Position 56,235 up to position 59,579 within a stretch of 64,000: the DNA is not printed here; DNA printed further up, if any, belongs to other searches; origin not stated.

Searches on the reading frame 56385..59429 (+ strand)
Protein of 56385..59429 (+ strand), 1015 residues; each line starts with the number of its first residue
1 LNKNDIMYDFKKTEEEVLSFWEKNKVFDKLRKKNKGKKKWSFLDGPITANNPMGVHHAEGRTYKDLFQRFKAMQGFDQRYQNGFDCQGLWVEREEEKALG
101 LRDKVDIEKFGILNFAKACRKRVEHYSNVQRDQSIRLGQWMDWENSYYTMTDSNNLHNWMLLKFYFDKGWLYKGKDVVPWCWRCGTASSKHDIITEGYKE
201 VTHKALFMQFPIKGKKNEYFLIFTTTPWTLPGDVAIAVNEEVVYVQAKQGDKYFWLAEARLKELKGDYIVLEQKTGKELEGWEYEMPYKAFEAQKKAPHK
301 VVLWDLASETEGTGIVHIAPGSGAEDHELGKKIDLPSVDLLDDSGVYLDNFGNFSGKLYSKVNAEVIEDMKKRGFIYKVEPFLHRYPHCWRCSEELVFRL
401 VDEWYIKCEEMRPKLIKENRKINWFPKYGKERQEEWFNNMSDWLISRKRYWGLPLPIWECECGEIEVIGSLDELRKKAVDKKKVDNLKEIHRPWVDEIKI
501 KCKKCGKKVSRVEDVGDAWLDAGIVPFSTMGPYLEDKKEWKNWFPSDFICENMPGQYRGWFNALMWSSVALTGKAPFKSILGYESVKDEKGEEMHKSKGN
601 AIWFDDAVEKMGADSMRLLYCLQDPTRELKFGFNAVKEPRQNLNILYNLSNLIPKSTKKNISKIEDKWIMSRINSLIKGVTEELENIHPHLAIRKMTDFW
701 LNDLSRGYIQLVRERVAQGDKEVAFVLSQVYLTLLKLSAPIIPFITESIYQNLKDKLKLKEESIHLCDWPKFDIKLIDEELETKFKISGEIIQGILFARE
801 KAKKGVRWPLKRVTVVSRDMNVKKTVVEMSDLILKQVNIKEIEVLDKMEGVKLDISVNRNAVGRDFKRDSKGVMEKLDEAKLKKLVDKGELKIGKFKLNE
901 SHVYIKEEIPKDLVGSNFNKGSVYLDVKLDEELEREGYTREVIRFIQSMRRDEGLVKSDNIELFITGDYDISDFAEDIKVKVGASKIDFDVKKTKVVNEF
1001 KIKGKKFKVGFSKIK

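Call 29: search_protein_families(library=pfam, proteins=[window:56385-59429:+], max_evalue=0.001)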
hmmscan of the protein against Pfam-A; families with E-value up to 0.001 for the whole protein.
window:56385-59429:+ (1015 aa): 5 families
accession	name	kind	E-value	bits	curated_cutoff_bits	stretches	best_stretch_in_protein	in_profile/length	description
PF00133.28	tRNA-synt_1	-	2.3e-91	307.1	22.7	1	17-631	2-413/414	tRNA synthetases class I (I, L, M and V)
PF08264.19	Anticodon_1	-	2.1e-31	109.2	25.1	1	666-811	1-145/148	Anticodon-binding domain of tRNA ligase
PF19302.4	DUF5915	-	8.4e-18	65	27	1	831-1013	2-194/195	Domain of unknown function (DUF5915)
PF09334.17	tRNA-synt_1g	-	4.5e-16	59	20.1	1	519-654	248-388/391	tRNA synthetases class I (M)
PF01921.24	tRNA-synt_1f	-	4.9e-07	29.4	27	1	573-637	264-326/360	tRNA synthetases class I (K)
